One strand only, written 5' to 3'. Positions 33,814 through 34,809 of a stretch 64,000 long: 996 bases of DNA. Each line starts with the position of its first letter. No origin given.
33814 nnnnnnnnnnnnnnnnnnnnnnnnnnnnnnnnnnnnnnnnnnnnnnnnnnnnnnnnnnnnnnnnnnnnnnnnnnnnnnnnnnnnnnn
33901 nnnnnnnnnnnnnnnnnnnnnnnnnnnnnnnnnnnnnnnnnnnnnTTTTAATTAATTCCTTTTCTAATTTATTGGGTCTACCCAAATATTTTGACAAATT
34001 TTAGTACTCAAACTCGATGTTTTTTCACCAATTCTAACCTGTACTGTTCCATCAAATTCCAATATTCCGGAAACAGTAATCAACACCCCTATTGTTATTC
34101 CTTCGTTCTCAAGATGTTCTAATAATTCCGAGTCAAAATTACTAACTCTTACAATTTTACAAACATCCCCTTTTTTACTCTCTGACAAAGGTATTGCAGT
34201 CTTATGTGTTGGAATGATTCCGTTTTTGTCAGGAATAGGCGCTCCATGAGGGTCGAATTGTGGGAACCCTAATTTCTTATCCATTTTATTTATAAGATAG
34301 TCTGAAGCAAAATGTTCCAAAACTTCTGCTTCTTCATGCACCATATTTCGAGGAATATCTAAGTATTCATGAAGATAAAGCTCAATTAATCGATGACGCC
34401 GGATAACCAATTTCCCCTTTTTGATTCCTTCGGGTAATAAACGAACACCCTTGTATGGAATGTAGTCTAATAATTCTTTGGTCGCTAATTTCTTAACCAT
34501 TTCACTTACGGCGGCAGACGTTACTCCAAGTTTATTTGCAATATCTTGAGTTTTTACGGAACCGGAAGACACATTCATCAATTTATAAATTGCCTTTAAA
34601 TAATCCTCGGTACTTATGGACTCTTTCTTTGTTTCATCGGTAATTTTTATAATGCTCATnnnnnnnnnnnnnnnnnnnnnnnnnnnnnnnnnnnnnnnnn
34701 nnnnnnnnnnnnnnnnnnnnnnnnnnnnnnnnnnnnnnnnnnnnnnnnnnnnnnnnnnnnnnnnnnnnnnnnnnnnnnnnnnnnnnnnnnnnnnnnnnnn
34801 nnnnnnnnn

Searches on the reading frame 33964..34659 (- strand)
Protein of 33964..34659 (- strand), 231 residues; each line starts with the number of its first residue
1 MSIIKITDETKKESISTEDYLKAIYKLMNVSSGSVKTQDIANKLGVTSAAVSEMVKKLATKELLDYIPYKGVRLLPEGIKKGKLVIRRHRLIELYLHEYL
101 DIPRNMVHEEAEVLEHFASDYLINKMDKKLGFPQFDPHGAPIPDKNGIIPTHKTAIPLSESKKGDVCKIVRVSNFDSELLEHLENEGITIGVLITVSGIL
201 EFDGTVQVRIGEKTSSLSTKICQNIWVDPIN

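Call 6: search_protein_families(library=pfam, proteins=[window:33964-34659:-])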
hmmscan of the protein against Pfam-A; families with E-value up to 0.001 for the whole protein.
window:33964-34659:- (231 aa): 5 families
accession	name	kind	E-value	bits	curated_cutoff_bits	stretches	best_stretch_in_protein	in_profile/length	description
PF02742.21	Fe_dep_repr_C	-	7e-25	87.3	27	1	76-144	2-70/70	Iron dependent repressor, metal binding and dimerisation domain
PF01325.25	Fe_dep_repress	-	7.7e-18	64.9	26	1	16-72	5-60/60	Iron dependent repressor, N-terminal DNA binding domain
PF04023.20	FeoA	-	8.1e-13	48.7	23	1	156-228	1-73/74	FeoA domain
PF01047.28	MarR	-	1.8e-05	25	24.6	1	32-64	15-47/59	MarR family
PF12802.13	MarR_2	-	0.00043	20.8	27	0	35-66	21-52/61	MarR family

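Call 10: find_homologous_proteins(query=window:33964-34659:-)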
Query window:33964-34659:- (231 aa): 2944 proteins with E <= 0.001 among 3379 candidates; the best 120 are listed.
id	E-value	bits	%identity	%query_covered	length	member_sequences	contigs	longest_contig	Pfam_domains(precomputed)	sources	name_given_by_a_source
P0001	4.7e-145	499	100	100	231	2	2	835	PF01047.29,PF02742.22,PF01325.26,PF04023.21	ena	-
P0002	3.1e-129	447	90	100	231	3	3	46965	PF01047.29,PF02742.22,PF01325.26,PF04023.21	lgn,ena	-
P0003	2.2e-53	199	45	93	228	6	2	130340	PF01047.29,PF02742.22,PF01325.26,PF04023.21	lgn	-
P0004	5.5e-52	195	50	92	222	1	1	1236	PF01047.29,PF13412.13,PF02082.27,PF02742.22,PF01325.26,PF04023.21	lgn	-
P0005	1.9e-49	186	47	93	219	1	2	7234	PF02742.22,PF01325.26,PF04023.21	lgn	-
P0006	2.8e-49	186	48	93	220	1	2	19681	PF02742.22,PF01325.26,PF04023.21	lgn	-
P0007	4.4e-49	185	42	94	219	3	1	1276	PF01047.29,PF02742.22,PF01325.26,PF04023.21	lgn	-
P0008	2.3e-48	183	43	92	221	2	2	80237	PF02742.22,PF01325.26,PF04023.21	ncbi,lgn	-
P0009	5.3e-47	178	41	93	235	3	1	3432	PF02742.22,PF01325.26,PF04023.21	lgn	-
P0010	6.4e-47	178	40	93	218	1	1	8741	PF02742.22,PF01325.26,PF04023.21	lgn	-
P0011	8.1e-47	178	42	94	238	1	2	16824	PF01047.29,PF02742.22,PF01325.26,PF04023.21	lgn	-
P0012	1.2e-46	177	46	93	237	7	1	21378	PF02742.22,PF01325.26,PF04023.21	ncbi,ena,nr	ncbi:MAG: metal-dependent transcriptional regulator [Candidatus Dadabacteria bacterium]|nr:metal-dep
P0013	1.9e-46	176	48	87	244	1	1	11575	PF02742.22,PF01325.26,PF04023.21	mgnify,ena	mgnify:CR=1 FL=1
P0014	7.0e-46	175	41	93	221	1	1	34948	PF01047.29,PF02742.22,PF01325.26,PF04023.21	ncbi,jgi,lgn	-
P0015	1.6e-45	173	44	93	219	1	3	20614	PF02742.22,PF01325.26,PF04023.21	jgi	jgi:DtxR family Mn-dependent transcriptional regulator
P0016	2.1e-45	173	44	93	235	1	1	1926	PF02742.22,PF01325.26,PF04023.21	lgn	-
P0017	6.2e-45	171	46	94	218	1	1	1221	PF01047.29,PF02742.22,PF01325.26,PF04023.21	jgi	jgi:DtxR family Mn-dependent transcriptional regulator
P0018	7.5e-45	171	44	93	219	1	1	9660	PF02742.22,PF01325.26,PF04023.21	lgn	-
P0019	1.0e-44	171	41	94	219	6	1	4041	PF02742.22,PF01325.26,PF04023.21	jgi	-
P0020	1.1e-44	171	43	93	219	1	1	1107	PF02742.22,PF01325.26,PF04023.21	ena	-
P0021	1.3e-44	170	42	93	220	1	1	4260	PF02742.22,PF01325.26,PF04023.21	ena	-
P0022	1.6e-44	170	46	84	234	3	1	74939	PF02742.22,PF01325.26,PF04023.21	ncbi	ncbi:MAG: metal-dependent transcriptional regulator [Thermodesulfobacteriota bacterium]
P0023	2.7e-44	169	42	94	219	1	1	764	PF02742.22,PF01325.26,PF04023.21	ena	-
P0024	3.0e-44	169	40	93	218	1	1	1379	PF02742.22,PF01325.26,PF04023.21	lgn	-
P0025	4.1e-44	169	42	92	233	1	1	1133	PF02742.22,PF01325.26,PF04023.21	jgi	-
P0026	4.3e-44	169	46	91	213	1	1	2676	PF12802.14,PF02742.22,PF01325.26,PF04023.21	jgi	jgi:DtxR family Mn-dependent transcriptional regulator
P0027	4.6e-44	169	43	94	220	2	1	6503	PF02742.22,PF01325.26,PF04023.21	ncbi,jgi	jgi:DtxR family Mn-dependent transcriptional regulator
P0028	4.8e-44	169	45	94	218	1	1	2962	PF02742.22,PF01325.26,PF04023.21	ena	-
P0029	8.3e-44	168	42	95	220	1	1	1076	PF12802.14,PF02742.22,PF01325.26,PF04023.21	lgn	-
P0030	8.3e-44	168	47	91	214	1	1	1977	PF02742.22,PF01325.26,PF04023.21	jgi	-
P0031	8.8e-44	168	43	93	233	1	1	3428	PF02742.22,PF01325.26,PF04023.21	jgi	jgi:DtxR family Mn-dependent transcriptional regulator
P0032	9.6e-44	168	44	93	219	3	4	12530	PF02742.22,PF01325.26,PF04023.21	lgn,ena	-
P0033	1.1e-43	167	48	84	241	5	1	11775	PF01047.29,PF02742.22,PF01325.26,PF04023.21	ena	-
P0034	1.4e-43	167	42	95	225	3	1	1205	PF02742.22,PF01325.26,PF04023.21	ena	-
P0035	1.6e-43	167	43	93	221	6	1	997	PF02742.22,PF01325.26,PF04023.21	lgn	-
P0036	3.0e-43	166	47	84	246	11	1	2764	PF01047.29,PF02742.22,PF01325.26,PF04023.21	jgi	-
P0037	3.1e-43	166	42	92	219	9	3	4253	PF01047.29,PF13412.13,PF02742.22,PF01325.26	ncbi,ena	-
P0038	3.3e-43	166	45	93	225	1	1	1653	PF02742.22,PF01325.26,PF04023.21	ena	-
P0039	3.6e-43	166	46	84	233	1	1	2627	PF02742.22,PF13545.13,PF01325.26,PF04023.21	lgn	-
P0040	4.1e-43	166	45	93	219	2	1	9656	PF02742.22,PF01325.26,PF04023.21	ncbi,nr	ncbi:MAG: iron-dependent repressor [Flaviaesturariibacter sp.]|nr:iron-dependent repressor [Flaviaes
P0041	4.1e-43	166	41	92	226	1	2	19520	PF02742.22,PF01325.26,PF04023.21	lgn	-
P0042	6.6e-43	165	42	95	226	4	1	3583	PF12802.14,PF02742.22,PF01325.26,PF04023.21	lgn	-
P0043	9.9e-43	164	45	91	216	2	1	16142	PF02742.22,PF01325.26,PF04023.21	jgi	jgi:DtxR family Mn-dependent transcriptional regulator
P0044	1.0e-42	164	42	92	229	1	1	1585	PF02742.22,PF01325.26,PF04023.21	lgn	-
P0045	1.0e-42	164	44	93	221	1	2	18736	PF02742.22,PF01325.26,PF04023.21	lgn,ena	-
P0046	1.0e-42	164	44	93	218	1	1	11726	PF02742.22,PF01325.26,PF04023.21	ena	-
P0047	1.1e-42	164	42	94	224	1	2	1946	PF02742.22,PF01325.26,PF04023.21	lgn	-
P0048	1.1e-42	164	44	93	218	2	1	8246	PF02742.22,PF01325.26,PF04023.21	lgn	-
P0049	1.2e-42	164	48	84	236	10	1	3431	PF01047.29,PF02742.22,PF01325.26,PF04023.21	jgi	-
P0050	1.2e-42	164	46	92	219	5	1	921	PF02742.22,PF01325.26,PF04023.21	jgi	jgi:DtxR family Mn-dependent transcriptional regulator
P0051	1.2e-42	164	46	91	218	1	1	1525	PF02742.22,PF01325.26,PF04023.21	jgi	jgi:DtxR family Mn-dependent transcriptional regulator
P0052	1.3e-42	164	43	93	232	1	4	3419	PF09339.17,PF02742.22,PF01325.26,PF04023.21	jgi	jgi:DtxR family transcriptional regulator, Mn-dependent transcriptional regulator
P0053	1.3e-42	164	44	93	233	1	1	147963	PF02742.22,PF01325.26,PF04023.21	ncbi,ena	-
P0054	1.4e-42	164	41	94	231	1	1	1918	PF01047.29,PF02742.22,PF01325.26,PF04023.21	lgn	-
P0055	1.7e-42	164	44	93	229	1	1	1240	PF02742.22,PF01325.26,PF04023.21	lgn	-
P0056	1.9e-42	163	45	93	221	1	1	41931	PF02742.22,PF01325.26,PF04023.21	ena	-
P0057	2.0e-42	163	45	93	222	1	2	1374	PF02742.22,PF01325.26,PF04023.21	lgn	-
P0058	2.2e-42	163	44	93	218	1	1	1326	PF02742.22,PF01325.26,PF04023.21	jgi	jgi:DtxR family Mn-dependent transcriptional regulator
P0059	2.2e-42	163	44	93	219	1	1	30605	PF02742.22,PF01325.26,PF04023.21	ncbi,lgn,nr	ncbi:MAG: iron-dependent repressor [Flaviaesturariibacter sp.]|nr:iron-dependent repressor [Flaviaes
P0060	2.6e-42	163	43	91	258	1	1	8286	PF02742.22,PF01325.26,PF04023.21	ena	-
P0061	2.7e-42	163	45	84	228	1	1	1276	PF01047.29,PF12802.14,PF02742.22,PF01325.26,PF04023.21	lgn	-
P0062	2.9e-42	163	48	84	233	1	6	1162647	PF02742.22,PF01325.26,PF04023.21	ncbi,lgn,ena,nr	ncbi:MAG: metal-dependent transcriptional regulator [Candidatus Mycalebacterium zealandia]|nr:MAG: m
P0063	3.0e-42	163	43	94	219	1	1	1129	PF02742.22,PF01325.26,PF04023.21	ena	-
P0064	3.0e-42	163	44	93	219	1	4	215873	PF02742.22,PF01325.26,PF04023.21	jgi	jgi:DtxR family Mn-dependent transcriptional regulator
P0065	3.1e-42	163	43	96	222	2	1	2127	PF02742.22,PF01325.26,PF04023.21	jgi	-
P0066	3.1e-42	163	44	91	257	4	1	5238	PF02742.22,PF01325.26,PF04023.21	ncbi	ncbi:MAG: metal-dependent transcriptional regulator [Gemmatimonadaceae bacterium]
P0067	3.2e-42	163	44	93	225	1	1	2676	PF02742.22,PF01325.26,PF04023.21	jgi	-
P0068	3.5e-42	162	44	93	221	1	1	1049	PF02742.22,PF01325.26,PF04023.21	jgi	jgi:DtxR family Mn-dependent transcriptional regulator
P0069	4.0e-42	162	44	93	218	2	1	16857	PF02742.22,PF01325.26,PF04023.21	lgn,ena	-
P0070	4.7e-42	162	43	91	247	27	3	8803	PF02742.22,PF01325.26,PF04023.21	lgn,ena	-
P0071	4.7e-42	162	43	92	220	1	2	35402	PF02742.22,PF01325.26,PF04023.21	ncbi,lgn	-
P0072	4.9e-42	162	43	93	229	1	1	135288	PF02742.22,PF01325.26,PF04023.21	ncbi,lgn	-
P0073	5.4e-42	162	43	92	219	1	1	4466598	PF02742.22,PF01325.26,PF04023.21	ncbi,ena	-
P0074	5.6e-42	162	43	92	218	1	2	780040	PF01047.29,PF02742.22,PF01325.26,PF04023.21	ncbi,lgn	-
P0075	5.7e-42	162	43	93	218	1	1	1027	PF02742.22,PF01325.26,PF04023.21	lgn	-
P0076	5.9e-42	162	45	94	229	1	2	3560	PF02742.22,PF01325.26,PF04023.21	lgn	-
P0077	6.0e-42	162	41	93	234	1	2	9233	PF02742.22,PF01325.26,PF04023.21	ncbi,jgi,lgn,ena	ncbi:MAG TPA: metal-dependent transcriptional regulator [Gemmatimonadaceae bacterium]|jgi:DtxR famil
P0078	6.5e-42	162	44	93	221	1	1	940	PF02742.22,PF01325.26,PF04023.21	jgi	jgi:DtxR family transcriptional regulator, Mn-dependent transcriptional regulator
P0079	6.5e-42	162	44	93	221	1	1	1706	PF02742.22,PF01325.26,PF04023.21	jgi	jgi:DtxR family Mn-dependent transcriptional regulator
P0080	6.6e-42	162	44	90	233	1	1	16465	PF02742.22,PF01325.26,PF04023.21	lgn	-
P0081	6.9e-42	161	42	93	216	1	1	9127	PF02742.22,PF01325.26,PF04023.21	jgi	jgi:DtxR family Mn-dependent transcriptional regulator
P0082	7.0e-42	161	45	96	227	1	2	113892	PF02742.22,PF01325.26,PF04023.21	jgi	jgi:DtxR family transcriptional regulator, Mn-dependent transcriptional regulator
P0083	7.2e-42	161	43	93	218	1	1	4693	PF02742.22,PF01325.26,PF04023.21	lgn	-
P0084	7.6e-42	161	43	93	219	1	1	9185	PF02742.22,PF01325.26,PF04023.21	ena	-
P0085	8.0e-42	161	42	91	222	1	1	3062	PF02742.22,PF01325.26,PF04023.21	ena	-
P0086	8.3e-42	161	42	93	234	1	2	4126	PF02742.22,PF01325.26,PF04023.21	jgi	jgi:DtxR family transcriptional regulator, Mn-dependent transcriptional regulator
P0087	8.6e-42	161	45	78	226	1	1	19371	PF02742.22,PF01325.26,PF04023.21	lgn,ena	-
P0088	9.0e-42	161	43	93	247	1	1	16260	PF02742.22,PF01325.26,PF04023.21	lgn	-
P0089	9.4e-42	161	41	96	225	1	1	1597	PF01047.29,PF02742.22,PF01325.26,PF04023.21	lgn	-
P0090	9.6e-42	161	43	97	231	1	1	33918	PF02742.22,PF01325.26,PF04023.21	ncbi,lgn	-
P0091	9.6e-42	161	43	93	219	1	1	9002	PF02742.22,PF01325.26,PF04023.21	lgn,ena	-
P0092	1.0e-41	161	42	93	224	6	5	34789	PF02742.22,PF01325.26,PF04023.21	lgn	-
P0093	1.0e-41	161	44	93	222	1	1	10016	PF02742.22,PF01325.26,PF04023.21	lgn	-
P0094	1.1e-41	161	40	93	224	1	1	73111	PF02742.22,PF01325.26,PF04023.21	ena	-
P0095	1.1e-41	161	43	93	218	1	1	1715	PF02742.22,PF01325.26,PF04023.21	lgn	-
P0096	1.1e-41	161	43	93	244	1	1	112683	PF02742.22,PF01325.26,PF04023.21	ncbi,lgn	-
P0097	1.1e-41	161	43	93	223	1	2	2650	PF02742.22,PF01325.26,PF04023.21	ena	-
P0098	1.1e-41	161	43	93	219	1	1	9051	PF02742.22,PF01325.26,PF04023.21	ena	-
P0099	1.1e-41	161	44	91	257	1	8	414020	PF02742.22,PF01325.26,PF04023.21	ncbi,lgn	-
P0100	1.1e-41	161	43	93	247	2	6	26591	PF02742.22,PF01325.26,PF04023.21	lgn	-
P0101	1.2e-41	161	43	93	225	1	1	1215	PF02742.22,PF01325.26,PF04023.21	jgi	jgi:DtxR family Mn-dependent transcriptional regulator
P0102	1.2e-41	161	43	93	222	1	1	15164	PF02742.22,PF01325.26,PF04023.21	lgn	-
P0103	1.2e-41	161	45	84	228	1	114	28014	PF01047.29,PF12802.14,PF02742.22,PF01325.26,PF04023.21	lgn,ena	-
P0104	1.3e-41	161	42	95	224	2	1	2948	PF02742.22,PF01325.26,PF04023.21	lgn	-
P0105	1.3e-41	161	44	94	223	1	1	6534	PF02742.22,PF01325.26,PF04023.21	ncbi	-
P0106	1.4e-41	160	43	93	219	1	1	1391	PF02742.22,PF01325.26,PF04023.21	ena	-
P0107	1.5e-41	160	44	91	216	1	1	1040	PF02742.22,PF01325.26,PF04023.21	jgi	jgi:DtxR family Mn-dependent transcriptional regulator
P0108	1.5e-41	160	41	93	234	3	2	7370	PF02742.22,PF01325.26,PF04023.21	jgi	jgi:DtxR family Mn-dependent transcriptional regulator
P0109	1.6e-41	160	42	93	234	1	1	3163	PF02742.22,PF01325.26,PF04023.21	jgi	jgi:DtxR family transcriptional regulator, Mn-dependent transcriptional regulator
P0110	1.6e-41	160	43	93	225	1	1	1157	PF02742.22,PF01325.26,PF04023.21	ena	-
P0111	1.7e-41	160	40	100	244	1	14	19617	PF02742.22,PF01325.26,PF04023.21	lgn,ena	-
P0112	1.7e-41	160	42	91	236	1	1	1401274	PF02742.22,PF01325.26,PF04023.21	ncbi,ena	-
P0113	1.8e-41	160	44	91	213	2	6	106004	PF25863.1,PF02742.22,PF01325.26,PF04023.21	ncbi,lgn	-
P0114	1.8e-41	160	42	93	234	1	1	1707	PF02742.22,PF01325.26,PF04023.21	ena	-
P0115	1.8e-41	160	41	97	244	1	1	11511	PF02742.22,PF01325.26,PF04023.21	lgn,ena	-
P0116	1.9e-41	160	44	91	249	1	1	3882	PF12802.14,PF02742.22,PF01325.26,PF04023.21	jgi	jgi:DtxR family Mn-dependent transcriptional regulator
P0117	2.1e-41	160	40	93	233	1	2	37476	PF02742.22,PF01325.26,PF04023.21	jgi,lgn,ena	jgi:DtxR family Mn-dependent transcriptional regulator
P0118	2.2e-41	160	42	93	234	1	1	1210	PF02742.22,PF01325.26,PF04023.21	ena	-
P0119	2.3e-41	160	41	93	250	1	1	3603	PF02742.22,PF01325.26,PF04023.21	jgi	jgi:DtxR family Mn-dependent transcriptional regulator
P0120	2.4e-41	160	43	92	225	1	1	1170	PF02742.22,PF01325.26,PF04023.21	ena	-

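Call 12: find_encoding_contigs(protein=P0002, flank=10000, max_places=4)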
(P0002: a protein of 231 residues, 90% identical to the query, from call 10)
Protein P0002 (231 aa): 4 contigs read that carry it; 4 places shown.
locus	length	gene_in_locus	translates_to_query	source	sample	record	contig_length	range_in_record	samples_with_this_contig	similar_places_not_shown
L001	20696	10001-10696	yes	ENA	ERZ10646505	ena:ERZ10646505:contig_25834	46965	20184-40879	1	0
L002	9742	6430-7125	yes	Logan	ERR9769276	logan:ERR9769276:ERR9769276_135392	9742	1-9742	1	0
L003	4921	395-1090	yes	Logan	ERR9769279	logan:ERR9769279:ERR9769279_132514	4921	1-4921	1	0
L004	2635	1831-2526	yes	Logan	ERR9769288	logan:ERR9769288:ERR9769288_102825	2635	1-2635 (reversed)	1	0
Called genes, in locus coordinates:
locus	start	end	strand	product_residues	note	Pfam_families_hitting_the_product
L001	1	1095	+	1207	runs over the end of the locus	PF02811:PHP, PF07733:DNA_pol3_alpha, PF17657:DNA_pol3_finger, PF14579:HHH_6, PF01336:tRNA_anti-codon (weak)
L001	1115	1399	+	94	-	PF01503:PRA-PH, PF03819:MazG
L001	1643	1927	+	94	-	PF02686:GatC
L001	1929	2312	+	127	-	PF01425:Amidase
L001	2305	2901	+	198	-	PF01425:Amidase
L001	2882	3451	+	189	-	PF01425:Amidase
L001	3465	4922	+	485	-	PF02934:GatB_N, PF02637:GatB_Yqey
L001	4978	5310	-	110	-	PF03692:CxxCxxCC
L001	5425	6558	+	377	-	PF09594:GT87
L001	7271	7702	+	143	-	PF04138:GtrA_DPMS_TM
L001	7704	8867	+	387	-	PF13450:NAD_binding_8, PF03275:GLF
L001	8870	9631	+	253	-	PF00535:Glycos_transf_2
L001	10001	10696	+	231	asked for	PF01325:Fe_dep_repress, PF01047:MarR (weak), PF02742:Fe_dep_repr_C, PF04023:FeoA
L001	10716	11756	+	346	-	PF01297:ZnuA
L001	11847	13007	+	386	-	-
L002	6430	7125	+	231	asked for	PF01325:Fe_dep_repress, PF01047:MarR (weak), PF02742:Fe_dep_repr_C, PF04023:FeoA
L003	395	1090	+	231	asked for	PF01325:Fe_dep_repress, PF01047:MarR (weak), PF02742:Fe_dep_repr_C, PF04023:FeoA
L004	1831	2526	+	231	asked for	PF01325:Fe_dep_repress, PF01047:MarR (weak), PF02742:Fe_dep_repr_C, PF04023:FeoA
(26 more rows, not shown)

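Call 13: find_encoding_contigs(protein=P0003, flank=10000, max_places=3)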
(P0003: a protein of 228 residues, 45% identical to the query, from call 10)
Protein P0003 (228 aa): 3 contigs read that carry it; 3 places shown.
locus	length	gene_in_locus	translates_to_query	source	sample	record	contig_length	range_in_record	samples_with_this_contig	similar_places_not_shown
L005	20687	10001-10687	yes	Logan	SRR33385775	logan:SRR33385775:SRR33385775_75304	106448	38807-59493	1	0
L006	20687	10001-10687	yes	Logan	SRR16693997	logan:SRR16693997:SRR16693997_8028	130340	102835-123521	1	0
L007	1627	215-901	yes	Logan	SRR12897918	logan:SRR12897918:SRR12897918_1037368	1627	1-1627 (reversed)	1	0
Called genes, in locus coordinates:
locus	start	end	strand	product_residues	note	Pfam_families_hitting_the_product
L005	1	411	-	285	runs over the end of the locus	-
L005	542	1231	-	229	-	PF08241:Methyltransf_11, PF08242:Methyltransf_12 (weak), PF13649:Methyltransf_25, PF01209:Ubie_methyltran, PF13847:Methyltransf_31 (weak)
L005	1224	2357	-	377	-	PF12679:ABC2_membrane_2, PF12698:ABC2_membrane_3, PF01061:ABC2_membrane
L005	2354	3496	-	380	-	PF12679:ABC2_membrane_2, PF12698:ABC2_membrane_3, PF01061:ABC2_membrane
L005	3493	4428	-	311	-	PF00005:ABC_tran, PF13304:AAA_21 (weak), PF13732:DrrA1-3_C (weak)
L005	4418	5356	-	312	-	PF00005:ABC_tran, PF13304:AAA_21 (weak)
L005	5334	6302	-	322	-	PF25919:BSH_CusB (faint), PF25917:BSH_RND, PF25973:BSH_CzcB, PF25881:HH_YBHG, PF25954:Beta-barrel_RND_2 (weak)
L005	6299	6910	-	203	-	PF00440:TetR_N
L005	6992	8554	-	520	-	PF00144:Beta-lactamase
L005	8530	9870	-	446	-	PF00324:AA_permease, PF13520:AA_permease_2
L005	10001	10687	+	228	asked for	PF01325:Fe_dep_repress, PF01047:MarR (faint), PF02742:Fe_dep_repr_C, PF04023:FeoA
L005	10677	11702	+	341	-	PF02742:Fe_dep_repr_C, PF04023:FeoA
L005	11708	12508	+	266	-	PF01926:MMR_HSR1, PF02421:FeoB_N, PF17910:FeoB_Cyto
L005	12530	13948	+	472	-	PF07670:Gate, PF07664:FeoB_C, PF07670:Gate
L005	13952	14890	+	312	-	PF01464:SLT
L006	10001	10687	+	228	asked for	PF01325:Fe_dep_repress, PF01047:MarR (faint), PF02742:Fe_dep_repr_C, PF04023:FeoA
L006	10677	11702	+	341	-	PF02742:Fe_dep_repr_C, PF04023:FeoA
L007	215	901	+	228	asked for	PF01325:Fe_dep_repress, PF01047:MarR (faint), PF02742:Fe_dep_repr_C, PF04023:FeoA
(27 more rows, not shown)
